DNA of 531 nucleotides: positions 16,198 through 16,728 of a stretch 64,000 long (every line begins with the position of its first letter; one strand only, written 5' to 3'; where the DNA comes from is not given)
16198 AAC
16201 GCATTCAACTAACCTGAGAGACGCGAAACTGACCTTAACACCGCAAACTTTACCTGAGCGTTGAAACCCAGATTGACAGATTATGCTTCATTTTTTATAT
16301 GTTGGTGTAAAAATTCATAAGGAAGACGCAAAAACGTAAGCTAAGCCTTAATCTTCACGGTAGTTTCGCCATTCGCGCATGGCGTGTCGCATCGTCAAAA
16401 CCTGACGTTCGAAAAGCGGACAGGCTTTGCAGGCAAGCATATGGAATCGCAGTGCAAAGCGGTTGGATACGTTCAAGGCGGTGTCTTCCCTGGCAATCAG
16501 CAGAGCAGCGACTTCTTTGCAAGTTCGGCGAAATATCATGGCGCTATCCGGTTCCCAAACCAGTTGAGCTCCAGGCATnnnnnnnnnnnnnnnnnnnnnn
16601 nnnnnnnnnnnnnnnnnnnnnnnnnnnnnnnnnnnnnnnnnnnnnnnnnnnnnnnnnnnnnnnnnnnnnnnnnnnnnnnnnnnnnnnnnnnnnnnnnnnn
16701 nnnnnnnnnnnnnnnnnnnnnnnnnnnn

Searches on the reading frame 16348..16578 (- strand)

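Call 5: search_protein_families(library=ncbifam, proteins=[window:16348-16578:-], max_evalue=0.01)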
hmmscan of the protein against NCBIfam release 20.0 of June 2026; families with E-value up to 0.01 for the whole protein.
window:16348-16578:- (76 aa): 1 family
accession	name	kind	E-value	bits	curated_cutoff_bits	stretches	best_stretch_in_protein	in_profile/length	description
NF052368.1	antisigmaE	subfamily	6.7e-14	51.5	50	1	18-64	2-48/48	anti-sigma factor family protein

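Call 38: search_protein_families(library=pfam, proteins=[window:16348-16578:-], max_evalue=0.01)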
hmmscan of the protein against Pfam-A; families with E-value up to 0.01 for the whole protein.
window:16348-16578:- (76 aa): 0 families
